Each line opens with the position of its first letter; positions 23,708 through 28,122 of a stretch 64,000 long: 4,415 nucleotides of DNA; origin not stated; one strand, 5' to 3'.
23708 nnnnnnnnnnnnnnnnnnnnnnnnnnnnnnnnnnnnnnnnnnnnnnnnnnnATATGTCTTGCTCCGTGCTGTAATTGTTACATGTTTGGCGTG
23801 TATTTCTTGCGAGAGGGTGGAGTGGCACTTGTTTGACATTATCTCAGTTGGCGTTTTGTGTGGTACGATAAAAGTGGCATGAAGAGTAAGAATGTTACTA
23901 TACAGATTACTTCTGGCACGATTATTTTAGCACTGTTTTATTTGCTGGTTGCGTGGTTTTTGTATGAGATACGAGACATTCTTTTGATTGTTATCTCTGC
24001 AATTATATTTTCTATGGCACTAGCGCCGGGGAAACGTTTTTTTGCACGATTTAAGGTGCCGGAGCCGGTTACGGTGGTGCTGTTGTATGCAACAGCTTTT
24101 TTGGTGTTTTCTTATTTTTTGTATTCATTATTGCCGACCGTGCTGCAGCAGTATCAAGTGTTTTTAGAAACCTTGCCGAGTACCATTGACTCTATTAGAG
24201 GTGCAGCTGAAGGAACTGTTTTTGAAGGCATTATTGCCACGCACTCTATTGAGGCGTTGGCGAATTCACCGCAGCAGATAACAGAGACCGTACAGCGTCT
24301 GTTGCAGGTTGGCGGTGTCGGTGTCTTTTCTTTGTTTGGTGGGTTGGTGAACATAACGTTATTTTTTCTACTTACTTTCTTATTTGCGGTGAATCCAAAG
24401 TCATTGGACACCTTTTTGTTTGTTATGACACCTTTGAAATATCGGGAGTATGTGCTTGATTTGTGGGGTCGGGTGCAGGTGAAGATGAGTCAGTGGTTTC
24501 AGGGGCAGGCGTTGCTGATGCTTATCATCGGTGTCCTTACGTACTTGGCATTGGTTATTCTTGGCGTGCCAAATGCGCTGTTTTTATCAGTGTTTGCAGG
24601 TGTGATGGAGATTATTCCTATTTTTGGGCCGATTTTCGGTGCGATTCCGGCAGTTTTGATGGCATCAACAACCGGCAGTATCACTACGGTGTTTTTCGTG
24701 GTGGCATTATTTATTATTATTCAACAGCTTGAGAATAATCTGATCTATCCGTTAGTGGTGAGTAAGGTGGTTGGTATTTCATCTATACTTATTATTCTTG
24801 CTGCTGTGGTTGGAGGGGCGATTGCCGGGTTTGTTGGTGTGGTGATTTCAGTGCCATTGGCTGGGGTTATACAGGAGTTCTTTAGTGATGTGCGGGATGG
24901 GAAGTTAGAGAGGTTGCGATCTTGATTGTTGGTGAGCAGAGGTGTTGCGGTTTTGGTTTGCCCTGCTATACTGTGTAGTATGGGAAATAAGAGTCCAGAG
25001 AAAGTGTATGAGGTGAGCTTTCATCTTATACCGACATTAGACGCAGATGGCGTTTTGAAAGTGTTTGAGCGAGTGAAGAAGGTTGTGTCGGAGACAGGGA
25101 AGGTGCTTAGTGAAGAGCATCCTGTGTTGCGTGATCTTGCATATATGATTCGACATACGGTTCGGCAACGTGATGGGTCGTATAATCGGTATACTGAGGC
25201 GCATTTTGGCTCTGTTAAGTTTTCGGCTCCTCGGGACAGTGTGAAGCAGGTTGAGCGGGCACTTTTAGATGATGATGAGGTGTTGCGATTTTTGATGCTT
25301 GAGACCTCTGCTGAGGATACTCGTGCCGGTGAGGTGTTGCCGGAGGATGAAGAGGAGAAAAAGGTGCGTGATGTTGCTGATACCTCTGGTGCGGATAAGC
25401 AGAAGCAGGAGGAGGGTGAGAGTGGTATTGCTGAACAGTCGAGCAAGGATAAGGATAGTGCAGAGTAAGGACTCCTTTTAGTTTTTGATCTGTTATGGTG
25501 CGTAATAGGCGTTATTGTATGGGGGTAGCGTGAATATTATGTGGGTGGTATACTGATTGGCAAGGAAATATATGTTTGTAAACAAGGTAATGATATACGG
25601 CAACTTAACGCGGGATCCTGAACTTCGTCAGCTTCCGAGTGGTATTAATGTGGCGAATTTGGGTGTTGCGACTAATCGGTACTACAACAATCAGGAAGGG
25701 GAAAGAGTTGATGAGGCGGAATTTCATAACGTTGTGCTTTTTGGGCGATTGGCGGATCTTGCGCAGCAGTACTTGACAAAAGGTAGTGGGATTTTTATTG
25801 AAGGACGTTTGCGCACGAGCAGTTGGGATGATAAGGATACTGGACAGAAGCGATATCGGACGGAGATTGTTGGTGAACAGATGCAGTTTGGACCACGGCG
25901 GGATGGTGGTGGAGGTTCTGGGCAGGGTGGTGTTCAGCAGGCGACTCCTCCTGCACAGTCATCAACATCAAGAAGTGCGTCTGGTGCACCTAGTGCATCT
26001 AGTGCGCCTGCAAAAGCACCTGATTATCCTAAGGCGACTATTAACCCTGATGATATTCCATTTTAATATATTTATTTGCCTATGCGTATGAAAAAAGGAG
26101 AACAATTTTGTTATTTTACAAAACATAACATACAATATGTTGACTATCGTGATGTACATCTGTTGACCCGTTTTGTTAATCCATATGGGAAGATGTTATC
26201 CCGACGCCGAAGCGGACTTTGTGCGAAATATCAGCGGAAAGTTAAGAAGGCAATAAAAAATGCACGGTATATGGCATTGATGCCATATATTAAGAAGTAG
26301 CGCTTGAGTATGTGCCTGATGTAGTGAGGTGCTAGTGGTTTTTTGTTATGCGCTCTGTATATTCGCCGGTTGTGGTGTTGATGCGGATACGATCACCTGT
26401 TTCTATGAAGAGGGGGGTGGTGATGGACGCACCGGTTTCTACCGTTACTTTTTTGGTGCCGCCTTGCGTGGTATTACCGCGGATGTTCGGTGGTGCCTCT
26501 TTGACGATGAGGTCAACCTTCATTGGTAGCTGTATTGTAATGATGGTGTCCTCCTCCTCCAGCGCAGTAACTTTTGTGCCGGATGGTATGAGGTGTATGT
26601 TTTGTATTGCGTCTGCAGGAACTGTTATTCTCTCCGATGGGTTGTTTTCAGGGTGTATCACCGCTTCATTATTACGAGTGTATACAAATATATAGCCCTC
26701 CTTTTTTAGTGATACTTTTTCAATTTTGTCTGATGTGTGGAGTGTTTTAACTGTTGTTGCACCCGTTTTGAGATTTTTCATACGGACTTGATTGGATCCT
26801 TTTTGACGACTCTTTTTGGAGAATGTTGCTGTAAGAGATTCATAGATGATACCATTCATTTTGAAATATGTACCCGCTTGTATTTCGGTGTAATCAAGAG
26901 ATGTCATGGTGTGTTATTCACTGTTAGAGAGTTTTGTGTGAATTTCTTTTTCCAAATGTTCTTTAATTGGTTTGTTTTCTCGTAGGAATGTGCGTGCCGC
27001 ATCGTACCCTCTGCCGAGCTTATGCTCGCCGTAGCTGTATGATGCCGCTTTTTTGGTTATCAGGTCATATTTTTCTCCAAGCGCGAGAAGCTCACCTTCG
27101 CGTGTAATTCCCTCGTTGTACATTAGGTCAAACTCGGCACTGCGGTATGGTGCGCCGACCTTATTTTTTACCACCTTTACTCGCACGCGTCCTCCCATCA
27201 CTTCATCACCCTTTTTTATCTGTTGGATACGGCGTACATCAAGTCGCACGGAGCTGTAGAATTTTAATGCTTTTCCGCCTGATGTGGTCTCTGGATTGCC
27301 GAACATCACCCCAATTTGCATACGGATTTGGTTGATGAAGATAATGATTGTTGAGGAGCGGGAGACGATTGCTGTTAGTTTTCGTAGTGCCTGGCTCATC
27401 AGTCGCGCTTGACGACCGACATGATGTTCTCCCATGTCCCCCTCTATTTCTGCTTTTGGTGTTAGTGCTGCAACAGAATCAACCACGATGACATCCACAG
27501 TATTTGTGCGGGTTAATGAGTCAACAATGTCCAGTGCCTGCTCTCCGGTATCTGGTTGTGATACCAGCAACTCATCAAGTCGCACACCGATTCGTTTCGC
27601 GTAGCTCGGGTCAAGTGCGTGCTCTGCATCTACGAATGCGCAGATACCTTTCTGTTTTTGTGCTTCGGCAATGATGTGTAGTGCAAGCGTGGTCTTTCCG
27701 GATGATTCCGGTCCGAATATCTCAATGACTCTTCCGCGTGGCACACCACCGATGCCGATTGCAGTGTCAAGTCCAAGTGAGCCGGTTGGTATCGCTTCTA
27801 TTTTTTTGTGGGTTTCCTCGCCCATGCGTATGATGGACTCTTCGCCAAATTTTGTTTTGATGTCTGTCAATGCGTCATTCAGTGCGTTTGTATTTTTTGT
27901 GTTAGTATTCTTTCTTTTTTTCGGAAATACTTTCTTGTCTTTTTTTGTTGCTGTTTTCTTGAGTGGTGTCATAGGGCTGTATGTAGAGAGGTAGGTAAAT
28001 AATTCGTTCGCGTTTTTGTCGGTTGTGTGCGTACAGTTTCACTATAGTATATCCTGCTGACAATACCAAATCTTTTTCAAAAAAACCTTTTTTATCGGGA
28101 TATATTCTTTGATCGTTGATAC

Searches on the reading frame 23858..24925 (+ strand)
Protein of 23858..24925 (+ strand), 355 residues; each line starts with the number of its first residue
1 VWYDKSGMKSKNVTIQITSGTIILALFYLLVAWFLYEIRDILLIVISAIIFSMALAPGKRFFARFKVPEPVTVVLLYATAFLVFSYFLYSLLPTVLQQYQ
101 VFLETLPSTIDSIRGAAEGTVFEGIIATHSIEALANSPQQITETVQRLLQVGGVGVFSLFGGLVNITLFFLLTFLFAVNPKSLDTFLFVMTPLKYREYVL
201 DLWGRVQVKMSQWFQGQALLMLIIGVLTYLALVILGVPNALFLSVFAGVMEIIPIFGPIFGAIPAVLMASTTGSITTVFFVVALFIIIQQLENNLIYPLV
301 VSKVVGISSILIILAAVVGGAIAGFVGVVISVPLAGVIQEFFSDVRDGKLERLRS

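Call 73: search_protein_families(library=pfam, proteins=[window:23858-24925:+], max_evalue=0.001)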
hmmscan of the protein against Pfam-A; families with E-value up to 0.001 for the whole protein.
window:23858-24925:+ (355 aa): 1 family
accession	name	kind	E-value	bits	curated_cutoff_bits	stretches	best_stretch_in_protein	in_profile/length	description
PF01594.21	AI-2E_transport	-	4.6e-57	194.1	34.3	1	24-344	7-325/327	AI-2E family transporter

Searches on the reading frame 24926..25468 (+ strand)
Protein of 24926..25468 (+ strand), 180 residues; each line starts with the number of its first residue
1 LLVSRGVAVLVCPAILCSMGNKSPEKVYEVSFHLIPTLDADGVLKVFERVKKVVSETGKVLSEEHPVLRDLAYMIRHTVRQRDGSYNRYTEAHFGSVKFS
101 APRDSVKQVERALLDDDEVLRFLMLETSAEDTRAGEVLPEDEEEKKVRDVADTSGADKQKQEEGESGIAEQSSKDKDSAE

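Call 73: search_protein_families(library=pfam, proteins=[window:24926-25468:+], max_evalue=0.001)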
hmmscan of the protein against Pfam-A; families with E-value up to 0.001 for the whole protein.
window:24926-25468:+ (180 aa): 1 family
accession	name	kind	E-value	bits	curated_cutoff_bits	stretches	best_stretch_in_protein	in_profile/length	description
PF01250.22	Ribosomal_S6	-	3.3e-11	43.6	27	1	28-125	2-89/90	Ribosomal protein S6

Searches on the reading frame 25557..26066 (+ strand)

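Call 73: search_protein_families(library=pfam, proteins=[window:25557-26066:+], max_evalue=0.001)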
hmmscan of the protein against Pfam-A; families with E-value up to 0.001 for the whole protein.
window:25557-26066:+ (169 aa): 1 family
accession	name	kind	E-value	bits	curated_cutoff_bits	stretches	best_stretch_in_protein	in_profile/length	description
PF00436.31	SSB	-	7e-37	126.1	26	1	8-111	1-103/104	Single-strand binding protein family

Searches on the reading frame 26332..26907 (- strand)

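Call 73: search_protein_families(library=pfam, proteins=[window:26332-26907:-], max_evalue=0.001)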
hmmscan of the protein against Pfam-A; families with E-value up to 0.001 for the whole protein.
window:26332-26907:- (191 aa): 2 families
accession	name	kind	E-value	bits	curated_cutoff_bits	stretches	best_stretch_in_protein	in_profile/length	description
PF09285.17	Elong-fact-P_C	-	2.3e-21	75.6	25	1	131-186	1-56/56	Elongation factor P, C-terminal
PF08207.18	EFP_N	-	3.2e-09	37.1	23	1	7-62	3-58/58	Elongation factor P (EF-P) KOW-like domain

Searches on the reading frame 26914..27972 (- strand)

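Call 73: search_protein_families(library=pfam, proteins=[window:26914-27972:-], max_evalue=0.001)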
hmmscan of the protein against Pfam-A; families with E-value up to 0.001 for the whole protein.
window:26914-27972:- (352 aa): 9 families
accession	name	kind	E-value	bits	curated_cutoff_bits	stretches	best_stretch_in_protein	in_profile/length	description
PF00154.27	RecA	-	3.5e-134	446.6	27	1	30-289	2-261/262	recA bacterial DNA recombination protein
PF21096.2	RecA_C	-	6.9e-13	49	27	1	293-348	1-56/57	RecA C-terminal domain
PF08423.17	Rad51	-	5.9e-10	39.3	22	1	56-249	3-212/244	Rad51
PF06745.19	ATPase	-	1.3e-06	28.4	26.6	1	61-117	1-57/231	KaiC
PF01637.24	ATPase_2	-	5.4e-06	26.8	33.2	1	82-218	22-121/225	ATPase domain predominantly from Archaea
PF02283.22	CobU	-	9.6e-06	25.7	27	1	85-220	3-129/168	Cobinamide kinase / cobinamide phosphate guanyltransferase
PF13479.12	AAA_24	-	9e-05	22.8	27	1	82-172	4-78/195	AAA domain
PF00005.33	ABC_tran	-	0.00025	22.1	25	1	77-134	8-67/137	ABC transporter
PF13481.12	AAA_25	-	0.00059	19.9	27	0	76-172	29-157/195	AAA domain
